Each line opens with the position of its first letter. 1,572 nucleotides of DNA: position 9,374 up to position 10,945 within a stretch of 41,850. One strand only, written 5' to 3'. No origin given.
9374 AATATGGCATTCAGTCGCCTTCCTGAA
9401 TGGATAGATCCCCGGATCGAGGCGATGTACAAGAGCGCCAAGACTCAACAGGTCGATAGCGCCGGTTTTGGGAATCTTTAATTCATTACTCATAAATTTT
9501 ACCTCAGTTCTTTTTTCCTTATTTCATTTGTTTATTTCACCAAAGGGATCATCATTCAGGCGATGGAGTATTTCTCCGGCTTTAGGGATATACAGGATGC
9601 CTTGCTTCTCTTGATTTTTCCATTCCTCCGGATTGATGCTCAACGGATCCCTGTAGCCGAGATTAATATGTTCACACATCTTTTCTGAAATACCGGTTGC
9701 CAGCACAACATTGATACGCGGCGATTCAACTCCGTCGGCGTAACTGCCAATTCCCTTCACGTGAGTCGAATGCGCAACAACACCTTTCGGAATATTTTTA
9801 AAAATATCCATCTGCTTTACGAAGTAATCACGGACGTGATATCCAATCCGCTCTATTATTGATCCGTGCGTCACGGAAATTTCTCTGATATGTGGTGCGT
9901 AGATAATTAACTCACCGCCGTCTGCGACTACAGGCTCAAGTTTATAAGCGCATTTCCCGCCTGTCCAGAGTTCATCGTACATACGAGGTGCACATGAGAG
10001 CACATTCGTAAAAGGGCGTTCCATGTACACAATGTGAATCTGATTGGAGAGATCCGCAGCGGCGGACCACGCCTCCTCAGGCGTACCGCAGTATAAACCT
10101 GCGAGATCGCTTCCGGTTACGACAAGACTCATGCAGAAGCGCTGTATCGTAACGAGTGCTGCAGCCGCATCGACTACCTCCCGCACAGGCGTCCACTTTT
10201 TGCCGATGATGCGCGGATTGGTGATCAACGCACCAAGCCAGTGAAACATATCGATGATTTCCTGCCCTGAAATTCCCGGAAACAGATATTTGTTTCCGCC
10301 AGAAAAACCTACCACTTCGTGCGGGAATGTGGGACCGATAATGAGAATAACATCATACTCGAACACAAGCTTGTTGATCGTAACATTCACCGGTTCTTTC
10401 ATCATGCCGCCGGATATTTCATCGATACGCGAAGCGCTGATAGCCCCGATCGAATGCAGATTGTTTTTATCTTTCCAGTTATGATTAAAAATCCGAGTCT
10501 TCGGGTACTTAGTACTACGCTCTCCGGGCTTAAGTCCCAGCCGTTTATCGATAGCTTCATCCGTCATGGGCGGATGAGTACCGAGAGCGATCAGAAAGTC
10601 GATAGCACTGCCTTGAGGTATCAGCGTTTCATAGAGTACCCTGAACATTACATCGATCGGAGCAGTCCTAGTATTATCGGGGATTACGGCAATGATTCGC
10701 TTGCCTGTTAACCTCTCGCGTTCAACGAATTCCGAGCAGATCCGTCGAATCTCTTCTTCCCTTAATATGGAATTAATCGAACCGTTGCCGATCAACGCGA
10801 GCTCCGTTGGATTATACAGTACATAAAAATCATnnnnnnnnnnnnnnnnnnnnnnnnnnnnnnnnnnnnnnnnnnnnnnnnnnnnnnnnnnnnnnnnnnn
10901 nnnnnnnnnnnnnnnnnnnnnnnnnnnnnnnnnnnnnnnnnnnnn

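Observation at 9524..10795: LarA homologue keeps the full Ni-pincer catalytic constellation, is N-terminally short, and has no larB/larC/larE partner in the window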

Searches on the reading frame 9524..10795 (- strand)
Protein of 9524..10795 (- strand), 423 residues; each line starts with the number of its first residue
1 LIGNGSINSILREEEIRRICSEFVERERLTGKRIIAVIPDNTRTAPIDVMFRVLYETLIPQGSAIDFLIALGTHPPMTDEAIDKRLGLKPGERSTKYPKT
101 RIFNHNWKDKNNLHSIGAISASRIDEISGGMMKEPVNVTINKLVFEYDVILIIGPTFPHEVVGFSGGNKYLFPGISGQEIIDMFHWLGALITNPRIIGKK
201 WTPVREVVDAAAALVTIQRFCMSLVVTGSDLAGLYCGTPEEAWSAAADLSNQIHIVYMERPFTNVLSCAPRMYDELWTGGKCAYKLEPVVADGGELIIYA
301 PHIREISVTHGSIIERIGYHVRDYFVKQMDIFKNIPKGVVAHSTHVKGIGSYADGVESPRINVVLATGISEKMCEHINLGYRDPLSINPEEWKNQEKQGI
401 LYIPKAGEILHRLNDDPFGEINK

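Call 4: search_protein_families(library=pfam, proteins=[window:9524-10795:-])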
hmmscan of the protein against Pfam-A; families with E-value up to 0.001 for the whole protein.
window:9524-10795:- (423 aa): 1 family
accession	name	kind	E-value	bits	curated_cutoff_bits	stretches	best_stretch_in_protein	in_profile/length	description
PF09861.14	Lar_N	-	1.2e-22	80.6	23.3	1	29-187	52-194/204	Lactate racemase N-terminal domain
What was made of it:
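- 9524..10795 (-): LarA-superfamily gene (LarAH Group 19, GntE1 type), 423 aa, TTG start. Pfam Lar_N 1.2e-22 (call 4).
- On LarA superfamily (NPN-dependent 2-hydroxyacid racemases/epimerases): Pfam PF09861 80.6 bits against cutoff 23.3 (call 4).
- Checked: Pfam Lar_N scores E=1.2e-22, covering profile positions 52-194 of 204 (call 4).
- Pfam Lar_N hit (call 4).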

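Call 7: search_solved_structures(query=window:9524-10795:-, max_evalue=0.01, show_alignments=3)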
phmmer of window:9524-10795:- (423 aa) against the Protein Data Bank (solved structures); distinct sequences matched with E-value up to 0.01: 8.
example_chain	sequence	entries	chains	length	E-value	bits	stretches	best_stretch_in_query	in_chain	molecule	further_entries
4nar_A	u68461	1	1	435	1.7e-63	218.1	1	11-413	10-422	Putative uronate isomerase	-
2yjg_A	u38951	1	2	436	8.9e-08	34.5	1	30-298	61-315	LACTATE RACEMASE APOPROTEIN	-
8ezf_B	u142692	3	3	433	2.2e-07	33.2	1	27-250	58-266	Lactate racemase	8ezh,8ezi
5huq_A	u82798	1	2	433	9.7e-07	31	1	27-250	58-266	Lactate racemization operon protein LarA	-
6c1w_A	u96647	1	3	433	9.7e-07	31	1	27-250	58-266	Lactate racemase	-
6d6z_A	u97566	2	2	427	3.1e-06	29.4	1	127-300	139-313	Malate racemase Mar2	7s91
9eia_A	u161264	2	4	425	0.00022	23.3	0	131-188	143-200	A broad-substrate spectrum lactate racemase A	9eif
9eid_A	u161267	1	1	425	0.00022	23.3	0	131-188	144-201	A broad-substrate spectrum lactate racemase A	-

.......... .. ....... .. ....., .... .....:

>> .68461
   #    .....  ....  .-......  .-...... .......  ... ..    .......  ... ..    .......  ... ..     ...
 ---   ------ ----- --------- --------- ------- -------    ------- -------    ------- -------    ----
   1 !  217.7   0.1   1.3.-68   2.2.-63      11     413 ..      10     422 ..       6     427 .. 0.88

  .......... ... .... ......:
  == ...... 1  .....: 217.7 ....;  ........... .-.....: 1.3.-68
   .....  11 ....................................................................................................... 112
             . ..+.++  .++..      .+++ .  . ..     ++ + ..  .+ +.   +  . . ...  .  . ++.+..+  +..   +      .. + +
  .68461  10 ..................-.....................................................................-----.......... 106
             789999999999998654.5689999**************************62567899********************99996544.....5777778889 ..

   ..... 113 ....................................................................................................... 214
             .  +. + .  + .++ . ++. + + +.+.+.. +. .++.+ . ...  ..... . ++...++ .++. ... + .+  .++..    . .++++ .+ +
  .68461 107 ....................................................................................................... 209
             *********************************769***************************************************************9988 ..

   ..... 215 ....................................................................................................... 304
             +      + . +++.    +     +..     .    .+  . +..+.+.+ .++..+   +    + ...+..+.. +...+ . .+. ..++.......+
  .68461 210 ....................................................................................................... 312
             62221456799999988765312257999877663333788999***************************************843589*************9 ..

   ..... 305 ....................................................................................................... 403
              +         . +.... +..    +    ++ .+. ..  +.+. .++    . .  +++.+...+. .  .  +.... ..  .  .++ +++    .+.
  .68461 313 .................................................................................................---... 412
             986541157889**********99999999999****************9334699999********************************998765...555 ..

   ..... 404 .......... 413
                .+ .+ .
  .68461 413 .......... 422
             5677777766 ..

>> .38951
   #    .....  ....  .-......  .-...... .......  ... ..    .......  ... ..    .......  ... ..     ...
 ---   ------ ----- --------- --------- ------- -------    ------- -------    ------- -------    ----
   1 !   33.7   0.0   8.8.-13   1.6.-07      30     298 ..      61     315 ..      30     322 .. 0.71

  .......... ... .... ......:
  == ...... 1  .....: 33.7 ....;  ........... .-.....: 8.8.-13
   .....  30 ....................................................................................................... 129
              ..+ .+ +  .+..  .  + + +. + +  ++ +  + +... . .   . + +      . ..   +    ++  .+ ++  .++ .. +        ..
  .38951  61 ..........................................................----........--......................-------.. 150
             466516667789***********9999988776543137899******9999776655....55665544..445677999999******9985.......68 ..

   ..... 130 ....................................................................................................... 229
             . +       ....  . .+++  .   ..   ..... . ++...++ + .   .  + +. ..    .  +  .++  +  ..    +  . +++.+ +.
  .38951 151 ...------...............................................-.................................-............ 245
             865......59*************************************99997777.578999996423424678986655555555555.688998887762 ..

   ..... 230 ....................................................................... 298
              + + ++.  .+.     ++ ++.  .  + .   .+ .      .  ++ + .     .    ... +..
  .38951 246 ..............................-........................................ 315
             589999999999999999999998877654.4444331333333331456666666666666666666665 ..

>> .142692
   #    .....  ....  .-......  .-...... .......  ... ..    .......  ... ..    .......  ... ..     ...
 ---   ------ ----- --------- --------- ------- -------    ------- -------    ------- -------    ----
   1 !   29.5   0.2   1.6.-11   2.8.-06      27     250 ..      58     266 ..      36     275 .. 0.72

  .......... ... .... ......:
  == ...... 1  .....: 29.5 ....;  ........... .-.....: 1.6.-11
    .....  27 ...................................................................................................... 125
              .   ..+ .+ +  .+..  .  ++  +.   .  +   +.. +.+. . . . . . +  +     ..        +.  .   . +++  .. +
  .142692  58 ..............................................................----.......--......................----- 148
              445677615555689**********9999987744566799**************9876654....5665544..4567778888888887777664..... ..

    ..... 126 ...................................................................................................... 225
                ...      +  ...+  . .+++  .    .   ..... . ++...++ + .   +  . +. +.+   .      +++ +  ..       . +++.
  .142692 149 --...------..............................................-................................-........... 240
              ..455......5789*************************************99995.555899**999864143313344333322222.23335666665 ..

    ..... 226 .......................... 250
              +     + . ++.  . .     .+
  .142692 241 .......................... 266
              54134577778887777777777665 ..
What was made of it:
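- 9524..10795 (-): PDB 4NAR 1.7e-63 (call 7).
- Checked: Not chance: the protein matches PDB 4NAR over its full length at E=1.7e-63 (call 7).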

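Call 8: search_protein_families(library=ncbifam, proteins=[window:9524-10795:-])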
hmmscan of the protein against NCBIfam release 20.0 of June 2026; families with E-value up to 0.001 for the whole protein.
window:9524-10795:- (423 aa): 5 families
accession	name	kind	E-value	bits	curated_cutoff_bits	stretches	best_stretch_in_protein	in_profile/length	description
NF052594.1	NPN_18_hexonate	equivalog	1.9e-55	188.3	500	1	10-383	4-372/411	nickel-dependent putative hexonate epimerase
NF052593.1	NPN_racem_MAR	equivalog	2.1e-28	99.1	500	1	27-300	58-312/415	nickel-dependent malate racemase, LarAH6 family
NF052595.1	NPN_LarAH5_MAR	equivalog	2.9e-19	69.3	462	1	28-300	54-311/415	nickel-dependent malate racemase, LarAH5 family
NF033504.2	Ni_dep_LarA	equivalog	5.4e-19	68.2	460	1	28-258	58-272/422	nickel-dependent lactate racemase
NF052525.1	NPN_LarAH10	equivalog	9.1e-17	60.9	540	1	30-268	59-289/426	NPN-dependent 2-hydroxyacid racemase, LarAH10 family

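Call 16: find_homologous_proteins(query=window:9524-10795:-, max_evalue=1e-10)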
Query window:9524-10795:- (423 aa): 8000 proteins with E <= 1e-10 among 8000 candidates; the best 120 are listed.
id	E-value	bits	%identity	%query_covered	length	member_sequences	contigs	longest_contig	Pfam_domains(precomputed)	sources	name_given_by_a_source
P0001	5.5e-289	976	100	100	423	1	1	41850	PF09861.15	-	-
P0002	7.0e-237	804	80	99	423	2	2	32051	PF09861.15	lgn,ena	-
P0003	2.4e-218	743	74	99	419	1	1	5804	PF09861.15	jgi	jgi:lactate racemase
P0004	2.1e-216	737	74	99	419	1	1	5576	PF09861.15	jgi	jgi:lactate racemase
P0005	2.8e-215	733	74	99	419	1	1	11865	PF09861.15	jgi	jgi:lactate racemase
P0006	1.0e-212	725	73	99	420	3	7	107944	PF09861.15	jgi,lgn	jgi:nickel-dependent lactate racemase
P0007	1.8e-210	717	71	100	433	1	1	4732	PF09861.15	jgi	jgi:nickel-dependent lactate racemase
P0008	6.1e-210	715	72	99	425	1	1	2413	PF09861.15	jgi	jgi:nickel-dependent lactate racemase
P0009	1.8e-209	714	72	99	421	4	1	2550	PF09861.15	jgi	jgi:lactate racemase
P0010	1.0e-207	708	72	99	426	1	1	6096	PF09861.15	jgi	jgi:lactate racemase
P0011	3.2e-206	703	71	99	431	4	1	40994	PF09861.15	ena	-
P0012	6.7e-206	702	70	99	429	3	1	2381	PF09861.15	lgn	-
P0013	5.3e-205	699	72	98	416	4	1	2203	PF09861.15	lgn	-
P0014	7.0e-204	696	70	99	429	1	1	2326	PF09861.15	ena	-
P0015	1.3e-203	695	70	100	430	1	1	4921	PF09861.15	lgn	-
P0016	2.0e-203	694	68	100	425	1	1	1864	PF09861.15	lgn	-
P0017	3.0e-203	693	71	97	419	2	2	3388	PF09861.15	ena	-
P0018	3.0e-203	693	69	99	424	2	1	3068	PF09861.15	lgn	-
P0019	3.4e-203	693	69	99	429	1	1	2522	PF09861.15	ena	-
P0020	6.7e-203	692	71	97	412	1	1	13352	PF09861.15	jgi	jgi:nickel-dependent lactate racemase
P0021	9.1e-203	692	69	99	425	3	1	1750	PF09861.15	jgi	jgi:nickel-dependent lactate racemase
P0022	1.2e-202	691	69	99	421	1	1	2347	PF09861.15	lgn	-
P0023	1.7e-202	691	68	99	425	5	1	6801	PF09861.15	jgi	-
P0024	2.8e-202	690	71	97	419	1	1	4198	PF09861.15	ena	-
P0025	2.9e-202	690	69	99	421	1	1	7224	PF09861.15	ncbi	-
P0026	1.7e-201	688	69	99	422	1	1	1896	PF09861.15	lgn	-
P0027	2.4e-201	687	68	99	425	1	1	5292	PF09861.15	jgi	-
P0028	2.5e-201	687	69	99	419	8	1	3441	PF09861.15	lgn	-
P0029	3.3e-201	687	68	99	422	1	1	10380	PF09861.15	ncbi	ncbi:MAG: lactate racemase domain-containing protein [Calditrichia bacterium]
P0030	4.5e-201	686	68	99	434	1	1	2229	PF09861.15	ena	-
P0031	7.6e-201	686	68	99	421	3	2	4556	PF09861.15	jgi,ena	jgi:nickel-dependent lactate racemase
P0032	7.8e-201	685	68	99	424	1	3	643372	PF09861.15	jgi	jgi:nickel-dependent lactate racemase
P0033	9.6e-201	685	70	98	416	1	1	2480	PF09861.15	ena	-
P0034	1.2e-200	685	69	99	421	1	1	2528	PF09861.15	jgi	jgi:nickel-dependent lactate racemase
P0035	4.3e-200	683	67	100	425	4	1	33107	PF09861.15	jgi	jgi:nickel-dependent lactate racemase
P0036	1.0e-199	682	69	99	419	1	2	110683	PF09861.15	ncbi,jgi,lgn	jgi:nickel-dependent lactate racemase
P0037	1.3e-199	681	67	100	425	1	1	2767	PF09861.15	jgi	-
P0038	1.3e-199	681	68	99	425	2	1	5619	PF09861.15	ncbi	-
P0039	1.4e-199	681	68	99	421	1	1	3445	PF09861.15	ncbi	-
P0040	1.5e-199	681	70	97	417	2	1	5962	PF09861.15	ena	-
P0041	1.6e-199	681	68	98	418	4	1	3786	PF09861.15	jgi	-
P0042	2.4e-199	681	68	99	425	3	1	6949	PF09861.15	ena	-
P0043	2.5e-199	680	69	99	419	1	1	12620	PF09861.15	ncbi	-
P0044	4.1e-199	680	69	97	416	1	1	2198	PF09861.15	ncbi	-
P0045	7.5e-199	679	68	99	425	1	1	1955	PF09861.15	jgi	jgi:nickel-dependent lactate racemase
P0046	7.8e-199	679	66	100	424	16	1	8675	PF09861.15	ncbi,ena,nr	ncbi:MAG TPA: lactate racemase domain-containing protein [Bacteroidota bacterium]|nr:lactate racemas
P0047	1.0e-198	678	69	99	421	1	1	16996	PF09861.15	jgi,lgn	jgi:nickel-dependent lactate racemase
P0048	1.2e-198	678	68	99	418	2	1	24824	PF09861.15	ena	-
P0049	1.6e-198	678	68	99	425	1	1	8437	PF09861.15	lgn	-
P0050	2.5e-198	677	68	99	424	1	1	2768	PF09861.15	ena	-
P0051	2.5e-198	677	68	99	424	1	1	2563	PF09861.15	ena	-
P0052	2.7e-198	677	67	100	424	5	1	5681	PF09861.15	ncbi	-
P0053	4.0e-198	677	68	98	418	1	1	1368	PF09861.15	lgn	-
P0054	5.3e-198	676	68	99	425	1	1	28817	PF09861.15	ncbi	-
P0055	9.4e-198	675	67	99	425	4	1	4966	PF09861.15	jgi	jgi:nickel-dependent lactate racemase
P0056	1.0e-197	675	67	99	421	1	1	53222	PF09861.15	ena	-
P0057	1.1e-197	675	69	97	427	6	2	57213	PF09861.15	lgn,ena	-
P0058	1.4e-197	675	67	99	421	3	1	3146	PF09861.15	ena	-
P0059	2.0e-197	674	68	99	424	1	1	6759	PF09861.15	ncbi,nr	ncbi:MAG: DUF2088 domain-containing protein [Bacteroidetes bacterium]|nr:DUF2088 domain-containing p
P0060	2.1e-197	674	67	99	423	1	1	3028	PF09861.15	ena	-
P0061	2.7e-197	674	68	100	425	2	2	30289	PF09861.15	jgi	jgi:nickel-dependent lactate racemase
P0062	2.8e-197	674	68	99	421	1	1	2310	PF09861.15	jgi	jgi:nickel-dependent lactate racemase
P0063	3.0e-197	674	66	100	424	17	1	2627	PF09861.15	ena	-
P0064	6.9e-197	672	67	98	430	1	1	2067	PF09861.15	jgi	jgi:nickel-dependent lactate racemase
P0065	8.3e-197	672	67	99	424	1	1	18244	PF09861.15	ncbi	-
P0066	8.7e-197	672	67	99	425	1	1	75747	PF09861.15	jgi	jgi:nickel-dependent lactate racemase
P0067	1.0e-196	672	65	99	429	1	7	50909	PF09861.15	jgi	jgi:nickel-dependent lactate racemase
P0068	2.1e-196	671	67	99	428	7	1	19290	PF09861.15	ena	-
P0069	2.1e-196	671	68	99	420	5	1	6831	PF09861.15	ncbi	ncbi:MAG: lactate racemase domain-containing protein [Bacteroidota bacterium]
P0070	2.7e-196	671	67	99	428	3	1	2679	PF09861.15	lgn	-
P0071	3.4e-196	670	67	99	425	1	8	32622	PF09861.15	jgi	jgi:nickel-dependent lactate racemase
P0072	3.6e-196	670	66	100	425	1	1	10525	PF09861.15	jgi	jgi:nickel-dependent lactate racemase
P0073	3.9e-196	670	67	99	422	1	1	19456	PF09861.15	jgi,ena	-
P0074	4.1e-196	670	66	99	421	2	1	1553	PF09861.15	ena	-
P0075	4.4e-196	670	68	99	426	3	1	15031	PF09861.15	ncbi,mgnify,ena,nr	ncbi:MAG TPA: lactate racemase domain-containing protein [Acidobacteriota bacterium]|mgnify:FL=1|nr:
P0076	4.5e-196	670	67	99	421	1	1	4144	PF09861.15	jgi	-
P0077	4.9e-196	670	67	99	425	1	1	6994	PF09861.15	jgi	-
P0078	6.7e-196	669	67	99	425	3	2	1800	PF09861.15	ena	-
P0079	7.5e-196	669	67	98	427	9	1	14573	PF09861.15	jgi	-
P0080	8.5e-196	669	69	98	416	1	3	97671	PF09861.15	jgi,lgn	jgi:nickel-dependent lactate racemase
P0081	8.7e-196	669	67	99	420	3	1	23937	PF09861.15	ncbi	-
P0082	8.9e-196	669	67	98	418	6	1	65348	PF09861.15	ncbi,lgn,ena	-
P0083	9.3e-196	669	65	99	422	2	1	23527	PF09861.15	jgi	jgi:nickel-dependent lactate racemase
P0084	1.0e-195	669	67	98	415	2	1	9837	PF09861.15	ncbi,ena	-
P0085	1.2e-195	668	65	99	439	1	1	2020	PF09861.15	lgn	-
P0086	1.3e-195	668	68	98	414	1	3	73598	PF09861.15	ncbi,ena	-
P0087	1.7e-195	668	67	98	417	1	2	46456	PF09861.15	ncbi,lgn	-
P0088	2.1e-195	668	66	100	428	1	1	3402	PF09861.15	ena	-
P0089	2.8e-195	667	66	99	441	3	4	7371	PF09861.15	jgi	jgi:nickel-dependent lactate racemase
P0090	2.8e-195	667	69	97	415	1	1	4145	PF09861.15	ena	-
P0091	3.4e-195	667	68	97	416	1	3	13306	PF09861.15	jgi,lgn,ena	-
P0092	3.4e-195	667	67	99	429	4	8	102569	PF09861.15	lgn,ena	-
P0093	3.8e-195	667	65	100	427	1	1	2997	PF09861.15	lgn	-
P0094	4.8e-195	666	64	100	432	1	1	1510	PF09861.15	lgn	-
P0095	5.0e-195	666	67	99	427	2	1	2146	PF09861.15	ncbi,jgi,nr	ncbi:MAG: DUF2088 domain-containing protein [Acidobacteria bacterium]|nr:MAG: DUF2088 domain-contain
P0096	5.7e-195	666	67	99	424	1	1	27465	PF09861.15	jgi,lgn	jgi:nickel-dependent lactate racemase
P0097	6.7e-195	666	67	98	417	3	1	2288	PF09861.15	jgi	-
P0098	6.8e-195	666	67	98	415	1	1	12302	PF09861.15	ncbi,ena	-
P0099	6.8e-195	666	67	99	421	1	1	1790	PF09861.15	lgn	-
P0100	7.3e-195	666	67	99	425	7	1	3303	PF09861.15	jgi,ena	-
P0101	8.6e-195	666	67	98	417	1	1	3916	PF09861.15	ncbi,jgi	-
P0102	1.2e-194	665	65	99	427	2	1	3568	PF09861.15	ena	-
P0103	1.3e-194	665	66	98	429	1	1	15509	PF09861.15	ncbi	ncbi:MAG: lactate racemase domain-containing protein [Acidobacteriota bacterium]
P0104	1.4e-194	665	67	99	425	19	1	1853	PF09861.15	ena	-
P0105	1.7e-194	665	66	99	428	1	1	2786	PF09861.15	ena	-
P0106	1.8e-194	665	67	99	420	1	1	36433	PF09861.15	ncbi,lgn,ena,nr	ncbi:MAG: DUF2088 domain-containing protein [Actinobacteria bacterium]|nr:DUF2088 domain-containing 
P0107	2.1e-194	664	67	99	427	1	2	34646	PF09861.15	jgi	jgi:nickel-dependent lactate racemase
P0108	2.5e-194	664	66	99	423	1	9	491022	PF09861.15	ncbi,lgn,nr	ncbi:MAG: lactate racemase domain-containing protein [candidate division KSB1 bacterium]|nr:lactate 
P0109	2.6e-194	664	67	99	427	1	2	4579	PF09861.15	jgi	-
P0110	3.1e-194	664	67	99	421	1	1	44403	PF09861.15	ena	-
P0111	4.0e-194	663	66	99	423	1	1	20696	PF09861.15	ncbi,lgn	-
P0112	4.1e-194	663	65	99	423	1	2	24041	PF09861.15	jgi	jgi:nickel-dependent lactate racemase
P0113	4.7e-194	663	68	98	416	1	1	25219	PF09861.15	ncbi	ncbi:lactate racemase domain-containing protein [Candidatus Neomarinimicrobiota bacterium]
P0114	5.2e-194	663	66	99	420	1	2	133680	PF09861.15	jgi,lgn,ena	jgi:lactate racemase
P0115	5.6e-194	663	65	98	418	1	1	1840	PF09861.15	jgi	jgi:nickel-dependent lactate racemase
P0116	6.2e-194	663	65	100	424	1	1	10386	PF09861.15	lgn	-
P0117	6.3e-194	663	66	98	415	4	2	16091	PF09861.15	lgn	-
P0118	7.8e-194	662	67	98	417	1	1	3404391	PF09861.15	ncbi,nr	ncbi:MAG: DUF2088 domain-containing protein [Fidelibacterota bacterium]|nr:MAG: DUF2088 domain-conta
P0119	8.0e-194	662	66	99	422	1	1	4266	PF09861.15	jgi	jgi:nickel-dependent lactate racemase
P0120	1.1e-193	662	67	97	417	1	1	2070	PF09861.15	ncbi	-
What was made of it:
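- JGI and NCBI names for the homologues (call 16).
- Tried and rejected: The protein is seen on one contig of 41,850 bp, which is the window (call 16).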

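Call 31: find_encoding_contigs(protein=P0002, flank=10000, max_places=2)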
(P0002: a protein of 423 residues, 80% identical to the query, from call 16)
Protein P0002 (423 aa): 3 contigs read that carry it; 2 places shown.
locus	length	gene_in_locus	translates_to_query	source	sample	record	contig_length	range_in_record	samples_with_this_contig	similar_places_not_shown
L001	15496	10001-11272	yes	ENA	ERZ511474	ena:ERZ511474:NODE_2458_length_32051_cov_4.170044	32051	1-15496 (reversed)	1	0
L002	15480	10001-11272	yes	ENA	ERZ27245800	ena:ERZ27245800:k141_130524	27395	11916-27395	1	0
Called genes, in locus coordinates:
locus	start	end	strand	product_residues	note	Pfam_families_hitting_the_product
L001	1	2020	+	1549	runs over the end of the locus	PF03422:CBM_6, PF18998:Flg_new_2, PF00544:Pectate_lyase_4, PF18998:Flg_new_2, PF13860:FlgD_ig (weak)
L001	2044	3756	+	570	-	PF12708:Pect-lyase_RHGA_epim (weak), PF00295:Glyco_hydro_28, PF13229:Beta_helix (weak)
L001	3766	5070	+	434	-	PF01095:Pectinesterase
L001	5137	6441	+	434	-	PF00083:Sugar_tr, PF07690:MFS_1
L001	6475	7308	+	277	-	PF00106:adh_short, PF13561:adh_short_C2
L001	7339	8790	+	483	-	PF03446:NAD_binding_2, PF00393:6PGD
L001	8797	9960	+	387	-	PF00389:2-Hacid_dh, PF02826:2-Hacid_dh_C, PF11890:DUF3410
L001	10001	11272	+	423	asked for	PF09861:Lar_N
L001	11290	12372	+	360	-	PF00294:PfkB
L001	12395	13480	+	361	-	PF00294:PfkB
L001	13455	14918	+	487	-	PF02614:UxaC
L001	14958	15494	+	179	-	?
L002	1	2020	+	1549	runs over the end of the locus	PF03422:CBM_6, PF18998:Flg_new_2, PF00544:Pectate_lyase_4, PF18998:Flg_new_2, PF13860:FlgD_ig (weak)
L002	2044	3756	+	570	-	PF12708:Pect-lyase_RHGA_epim (weak), PF00295:Glyco_hydro_28, PF13229:Beta_helix (weak)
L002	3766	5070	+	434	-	PF01095:Pectinesterase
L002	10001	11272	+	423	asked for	PF09861:Lar_N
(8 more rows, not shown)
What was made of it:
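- The gene is intact, and its 80%-identical orthologue has the same length and context (call 31).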
